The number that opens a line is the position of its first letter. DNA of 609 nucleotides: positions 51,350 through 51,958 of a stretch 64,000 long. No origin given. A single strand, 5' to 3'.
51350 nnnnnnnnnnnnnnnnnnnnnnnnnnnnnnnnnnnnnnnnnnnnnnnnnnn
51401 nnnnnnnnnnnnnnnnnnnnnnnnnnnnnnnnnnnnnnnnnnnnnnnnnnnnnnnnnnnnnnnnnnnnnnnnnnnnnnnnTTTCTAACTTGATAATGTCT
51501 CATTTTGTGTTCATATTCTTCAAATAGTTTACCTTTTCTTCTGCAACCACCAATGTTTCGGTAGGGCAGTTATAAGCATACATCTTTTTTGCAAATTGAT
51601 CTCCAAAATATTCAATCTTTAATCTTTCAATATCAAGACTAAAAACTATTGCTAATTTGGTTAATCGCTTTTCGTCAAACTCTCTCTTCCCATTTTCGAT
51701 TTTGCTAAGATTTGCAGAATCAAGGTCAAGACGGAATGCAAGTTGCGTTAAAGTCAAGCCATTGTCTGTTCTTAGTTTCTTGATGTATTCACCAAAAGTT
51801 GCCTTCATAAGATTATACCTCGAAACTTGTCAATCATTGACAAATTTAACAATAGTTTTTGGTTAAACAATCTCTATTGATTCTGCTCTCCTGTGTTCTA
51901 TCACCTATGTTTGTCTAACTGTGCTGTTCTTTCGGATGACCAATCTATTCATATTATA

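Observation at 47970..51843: C-M-R-M type II restriction-modification operon with two m5C methyltransferases and a palindromic C-box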

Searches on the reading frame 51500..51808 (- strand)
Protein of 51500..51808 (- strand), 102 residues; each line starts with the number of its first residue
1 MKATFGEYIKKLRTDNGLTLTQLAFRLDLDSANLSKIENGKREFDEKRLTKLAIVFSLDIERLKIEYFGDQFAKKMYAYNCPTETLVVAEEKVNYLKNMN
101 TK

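Call 3: search_protein_families(library=pfam, proteins=[window:51500-51808:-], max_evalue=0.01)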
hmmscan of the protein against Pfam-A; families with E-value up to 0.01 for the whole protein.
window:51500-51808:- (102 aa): 6 families
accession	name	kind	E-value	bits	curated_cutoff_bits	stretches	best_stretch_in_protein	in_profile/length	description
PF01381.28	HTH_3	-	9.8e-11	42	23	1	9-61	1-53/55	Helix-turn-helix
PF12844.13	HTH_19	-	4.6e-08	33.3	30.2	1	6-61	1-56/64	Helix-turn-helix domain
PF13560.12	HTH_31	-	2.8e-07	31.2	27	1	5-55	2-53/64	Helix-turn-helix domain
PF13443.12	HTH_26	-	0.00033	21.3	22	1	9-61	2-55/63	Cro/C1-type HTH DNA-binding domain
PF13744.12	HTH_37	-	0.0044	17.2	27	1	2-52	16-67/80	Helix-turn-helix domain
PF24250.1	HVO_2718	-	0.0046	17.2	30.3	1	4-42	111-149/173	Transcription regulator HVO_2718-like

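Call 4: search_protein_families(library=ncbifam, proteins=[window:51500-51808:-], max_evalue=0.01)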
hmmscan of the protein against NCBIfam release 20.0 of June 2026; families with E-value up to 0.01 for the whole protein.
window:51500-51808:- (102 aa): 6 families
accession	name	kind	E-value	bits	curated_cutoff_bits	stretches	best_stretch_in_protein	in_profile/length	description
NF041951.1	phage_RstR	subfamily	3.2e-05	24.1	80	1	4-64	2-62/108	RstR family transcriptional repressor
TIGR03070.1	couple_hipB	subfamily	0.00049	20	71.65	1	5-44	3-42/58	type II toxin-antitoxin system Y4mF family antitoxin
NF047948.1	male_kill_WMK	equivalog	0.00093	18.7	300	1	4-66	162-224/300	WO male-killing family protein Wmk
TIGR00270.2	TIGR00270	equivalog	0.0017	18.2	110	1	5-57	76-128/159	multiprotein bridging factor aMBF1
NF007271.0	PRK09726.1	equivalog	0.0021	18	79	1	7-60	15-66/88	type II toxin-antitoxin system antitoxin HipB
NF038139.1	Reg_Aceta_RamB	equivalog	0.0026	16.5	700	1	6-61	4-59/465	acetate metabolism transcriptional regulator RamB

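Call 5: search_protein_families(library=padloc, proteins=[window:51500-51808:-], max_evalue=0.01)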
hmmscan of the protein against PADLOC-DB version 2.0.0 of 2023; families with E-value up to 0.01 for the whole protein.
window:51500-51808:- (102 aa): 14 families
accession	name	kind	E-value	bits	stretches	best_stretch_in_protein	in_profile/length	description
PDLC02926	HTH_VI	-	9.2e-12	43.1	1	5-63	2-60/92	-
PDLC03665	Control_protein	-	4.4e-07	28.1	1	2-53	6-58/77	control protein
PDLC03951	RmrA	-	2.8e-06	24.6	1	7-69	11-73/400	-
PDLC03664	Control_protein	-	5.6e-06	24.7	1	4-61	13-68/74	control protein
PDLC04142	capH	-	7.1e-06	25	1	1-57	3-59/103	capH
PDLC03953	RmrA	-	2.9e-05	21.5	1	2-57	3-58/373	-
PDLC03954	RmrA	-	4.6e-05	20.5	1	6-60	12-66/380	-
PDLC03668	Control_protein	-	0.00012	20.5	1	8-49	12-53/79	control protein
PDLC03947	RmrA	-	0.00019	18.4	1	3-60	10-67/383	-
PDLC04775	PDC-M69A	-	0.0012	17.3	1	4-63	7-66/113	-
PDLC03949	RmrA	-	0.0018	15.2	1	13-58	11-56/363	-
PDLC02712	PbeC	-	0.0023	14.5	1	16-83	362-430/622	PbeC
PDLC04758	PDC-M64B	-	0.0036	15.8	1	8-66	34-90/123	-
PDLC03944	RmrA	-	0.0054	13.8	1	6-56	8-58/384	-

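Call 13: search_solved_structures(query=window:51500-51808:-, show_alignments=3, max_evalue=1)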
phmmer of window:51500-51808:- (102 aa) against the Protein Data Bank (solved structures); distinct sequences matched with E-value up to 1: 32.
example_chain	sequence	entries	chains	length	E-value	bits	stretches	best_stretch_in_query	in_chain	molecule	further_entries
1y7y_A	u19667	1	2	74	0.00025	24.6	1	4-61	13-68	C.AhdI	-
8tac_A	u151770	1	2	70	0.0012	22.4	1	5-55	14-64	DBP48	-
7zvi_A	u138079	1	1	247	0.0017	22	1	3-61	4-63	Orf22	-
7p4a_A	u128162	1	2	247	0.0023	21.5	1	3-61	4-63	Stl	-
4i6t_A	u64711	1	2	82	0.0024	21.5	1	8-50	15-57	Regulatory protein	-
9sf2_A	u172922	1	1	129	0.0031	21.1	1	5-60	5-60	Transcriptional regulator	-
5woq_A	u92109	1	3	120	0.0044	20.6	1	3-76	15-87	Transcriptional regulator ClgR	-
9k3w_A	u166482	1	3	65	0.0051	20.4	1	9-63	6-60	Transcriptional regulator, PbsX family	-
8bny_A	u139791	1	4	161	0.0057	20.3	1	6-68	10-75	Immunity repressor protein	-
3kxa_A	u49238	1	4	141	0.0066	20.1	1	6-57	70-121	Putative uncharacterized protein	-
3fya_A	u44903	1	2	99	0.0077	19.9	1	8-50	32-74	Regulatory protein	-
2b5a_A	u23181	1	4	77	0.009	19.6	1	2-55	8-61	C.BclI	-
4fn3_A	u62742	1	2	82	0.0091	19.6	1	8-50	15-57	Regulatory protein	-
4ia8_A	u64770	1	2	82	0.0091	19.6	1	8-50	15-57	Regulatory protein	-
3clc_A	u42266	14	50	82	0.0091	19.6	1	8-50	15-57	Regulatory protein | R-M CONTROLLER PROTEIN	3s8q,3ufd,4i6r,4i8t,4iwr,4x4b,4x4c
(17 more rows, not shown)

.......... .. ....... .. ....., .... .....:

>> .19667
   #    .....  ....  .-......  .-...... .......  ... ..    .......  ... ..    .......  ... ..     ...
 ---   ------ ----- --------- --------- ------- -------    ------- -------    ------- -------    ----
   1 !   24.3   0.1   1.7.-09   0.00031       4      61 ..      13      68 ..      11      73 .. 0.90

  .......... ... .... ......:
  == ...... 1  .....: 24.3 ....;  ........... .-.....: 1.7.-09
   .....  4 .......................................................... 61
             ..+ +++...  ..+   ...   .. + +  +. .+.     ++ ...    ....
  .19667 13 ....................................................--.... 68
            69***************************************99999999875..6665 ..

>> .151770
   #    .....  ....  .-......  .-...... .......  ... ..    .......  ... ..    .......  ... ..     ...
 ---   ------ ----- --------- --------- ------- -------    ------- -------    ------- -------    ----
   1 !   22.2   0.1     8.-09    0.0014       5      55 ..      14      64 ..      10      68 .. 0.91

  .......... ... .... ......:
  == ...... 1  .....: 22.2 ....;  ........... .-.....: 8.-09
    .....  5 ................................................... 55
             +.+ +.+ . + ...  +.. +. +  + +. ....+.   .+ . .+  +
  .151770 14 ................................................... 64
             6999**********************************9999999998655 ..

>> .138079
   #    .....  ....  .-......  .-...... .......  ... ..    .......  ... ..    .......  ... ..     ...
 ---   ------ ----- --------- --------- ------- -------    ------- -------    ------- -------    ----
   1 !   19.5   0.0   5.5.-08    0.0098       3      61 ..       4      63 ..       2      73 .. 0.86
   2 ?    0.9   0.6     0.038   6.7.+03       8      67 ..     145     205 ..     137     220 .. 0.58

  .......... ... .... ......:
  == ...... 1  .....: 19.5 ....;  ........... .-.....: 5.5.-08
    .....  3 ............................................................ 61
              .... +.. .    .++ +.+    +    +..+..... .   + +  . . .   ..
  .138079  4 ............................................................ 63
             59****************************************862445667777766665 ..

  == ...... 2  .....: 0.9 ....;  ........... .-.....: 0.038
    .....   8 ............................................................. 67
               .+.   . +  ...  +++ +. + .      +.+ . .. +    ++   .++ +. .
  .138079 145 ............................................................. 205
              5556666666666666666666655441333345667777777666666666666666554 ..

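Call 34: find_related_loci(query=window:51500-51808:-, collection=metagenome_contigs, flank=4000)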
Query window:51500-51808:- (102 aa) in metagenome_contigs; peptide patterns used: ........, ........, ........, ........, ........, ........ (x = any residue, [..] = any of these).
406 stretches matched a pattern; 181 encode a relative of the query (tblastn E <= 1e-3); the best 80 are kept; 80 distinct loci.
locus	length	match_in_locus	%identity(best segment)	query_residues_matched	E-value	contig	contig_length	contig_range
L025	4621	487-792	88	1-102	2e-58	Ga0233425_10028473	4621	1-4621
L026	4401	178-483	88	1-102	3e-58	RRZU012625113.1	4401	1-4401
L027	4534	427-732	88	1-102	3e-58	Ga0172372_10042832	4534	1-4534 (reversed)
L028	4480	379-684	88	1-102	3e-58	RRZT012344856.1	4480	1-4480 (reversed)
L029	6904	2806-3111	87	1-102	3e-57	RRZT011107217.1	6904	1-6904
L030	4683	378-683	89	1-102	4e-57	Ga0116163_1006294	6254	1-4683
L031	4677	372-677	89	1-102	4e-57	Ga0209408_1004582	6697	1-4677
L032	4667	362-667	88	1-102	1e-56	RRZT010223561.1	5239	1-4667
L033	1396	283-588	86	1-102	2e-58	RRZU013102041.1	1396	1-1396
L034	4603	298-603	84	1-102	5e-55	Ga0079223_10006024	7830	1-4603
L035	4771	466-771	84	1-102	5e-55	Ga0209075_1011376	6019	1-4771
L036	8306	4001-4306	84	1-102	8e-55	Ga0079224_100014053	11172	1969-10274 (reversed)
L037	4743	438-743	82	1-102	2e-54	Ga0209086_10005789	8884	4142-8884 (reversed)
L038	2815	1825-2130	83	1-102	1e-54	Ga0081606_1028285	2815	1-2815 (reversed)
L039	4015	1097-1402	84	1-102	2e-54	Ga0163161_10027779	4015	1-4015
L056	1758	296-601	78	1-102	1e-50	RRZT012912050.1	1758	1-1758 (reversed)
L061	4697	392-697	75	1-102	3e-49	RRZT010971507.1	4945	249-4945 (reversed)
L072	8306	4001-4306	75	1-102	1e-47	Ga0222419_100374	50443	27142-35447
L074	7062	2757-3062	76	1-102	1e-47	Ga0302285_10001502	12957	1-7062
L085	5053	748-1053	73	1-102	2e-46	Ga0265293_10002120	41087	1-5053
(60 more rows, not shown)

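Call 38: search_protein_families(library=pfam, proteins=[L029:4175-5566:+, L036:4332-6839:+, L036:6840-8039:+, L061:720-1808:+, L061:1813-2739:+, L072:4339-7314:+, L074:3084-6173:+, L085:1601-3085:+, L085:1076-1582:+, L056:619-1617:+], max_evalue=0.0001)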
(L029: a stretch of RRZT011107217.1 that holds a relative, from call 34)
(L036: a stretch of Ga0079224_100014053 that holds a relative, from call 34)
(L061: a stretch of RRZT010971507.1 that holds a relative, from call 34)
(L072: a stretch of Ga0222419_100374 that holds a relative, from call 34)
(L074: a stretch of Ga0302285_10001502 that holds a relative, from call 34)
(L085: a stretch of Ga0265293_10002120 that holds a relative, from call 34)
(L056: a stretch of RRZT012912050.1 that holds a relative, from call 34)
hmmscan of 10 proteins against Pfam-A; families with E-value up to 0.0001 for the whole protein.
L029:4175-5566:+ (463 aa): 2 families
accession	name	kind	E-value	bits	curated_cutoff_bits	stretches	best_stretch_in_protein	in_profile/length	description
PF11564.14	BpuJI_N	-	1e-58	199.3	25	1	8-275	9-277/278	Restriction endonuclease BpuJI - N terminal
PF13020.12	NOV_C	-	3.8e-12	46.5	22.1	1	321-426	1-86/91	Protein NO VEIN, C-terminal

L036:4332-6839:+ (835 aa): 2 families
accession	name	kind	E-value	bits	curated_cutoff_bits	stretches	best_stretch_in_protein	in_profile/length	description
PF00145.23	DNA_methylase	-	1.3e-40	140.2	22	1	6-383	2-323/324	C-5 cytosine-specific DNA methylase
PF07669.17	Eco57I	-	2.5e-11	44.4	25.3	1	516-623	50-169/171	Eco57I restriction-modification methylase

L036:6840-8039:+ (399 aa): 0 families

L061:720-1808:+ (362 aa): 0 families

L061:1813-2739:+ (308 aa): 2 families
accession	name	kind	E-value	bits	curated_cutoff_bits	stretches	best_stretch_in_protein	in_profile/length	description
PF09565.16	RE_NgoFVII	-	7e-09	35.6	23.8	1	18-165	6-149/162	NgoFVII restriction endonuclease N-terminal PLD domain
PF13091.12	PLDc_2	-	2.2e-08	34.4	27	1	41-162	22-129/132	PLD-like domain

L072:4339-7314:+ (991 aa): 4 families
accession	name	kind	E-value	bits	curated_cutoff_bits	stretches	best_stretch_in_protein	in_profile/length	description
PF07669.17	Eco57I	-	3.8e-37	128.4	25.3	1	438-610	1-171/171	Eco57I restriction-modification methylase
PF20473.4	MmeI_Mtase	-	1.3e-08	34.8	27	1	374-553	14-175/259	MmeI, DNA-methyltransferase domain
PF12950.13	TaqI_C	-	8.6e-07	29.7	26.5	1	805-909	31-118/118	TaqI-like C-terminal specificity domain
PF04313.20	HSDR_N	-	2e-05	24.9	25.1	0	21-132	1-193/198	Type I restriction enzyme R protein N terminus (HSDR_N)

L074:3084-6173:+ (1029 aa): 5 families
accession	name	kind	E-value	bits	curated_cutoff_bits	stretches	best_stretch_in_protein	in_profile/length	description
PF07669.17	Eco57I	-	4.9e-40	137.9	25.3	1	452-649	1-171/171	Eco57I restriction-modification methylase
PF02384.22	N6_Mtase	-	1.5e-18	67.6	20.4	1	538-695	119-267/311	N-6 DNA Methylase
PF20473.4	MmeI_Mtase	-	1.8e-10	40.9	27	1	382-610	11-194/259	MmeI, DNA-methyltransferase domain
PF12950.13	TaqI_C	-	5e-05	24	26.5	1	829-945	19-117/118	TaqI-like C-terminal specificity domain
PF05175.20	MTS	-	6.1e-05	23.2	23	0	535-567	84-114/170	Methyltransferase small domain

L085:1601-3085:+ (494 aa): 1 family
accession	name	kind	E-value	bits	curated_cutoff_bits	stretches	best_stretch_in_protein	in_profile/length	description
PF09491.16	RE_AlwI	-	7.7e-33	114.6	23.1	1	70-456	120-441/441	AlwI restriction endonuclease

L085:1076-1582:+ (168 aa): 0 families

L056:619-1617:+ (332 aa): 2 families
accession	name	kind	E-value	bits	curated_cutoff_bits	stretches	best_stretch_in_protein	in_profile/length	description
PF00145.23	DNA_methylase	-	7.3e-83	279.1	22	1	6-327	2-324/324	C-5 cytosine-specific DNA methylase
PF09445.16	Methyltransf_15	-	3e-06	27.3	22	1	7-90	4-89/165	RNA cap guanine-N2 methyltransferase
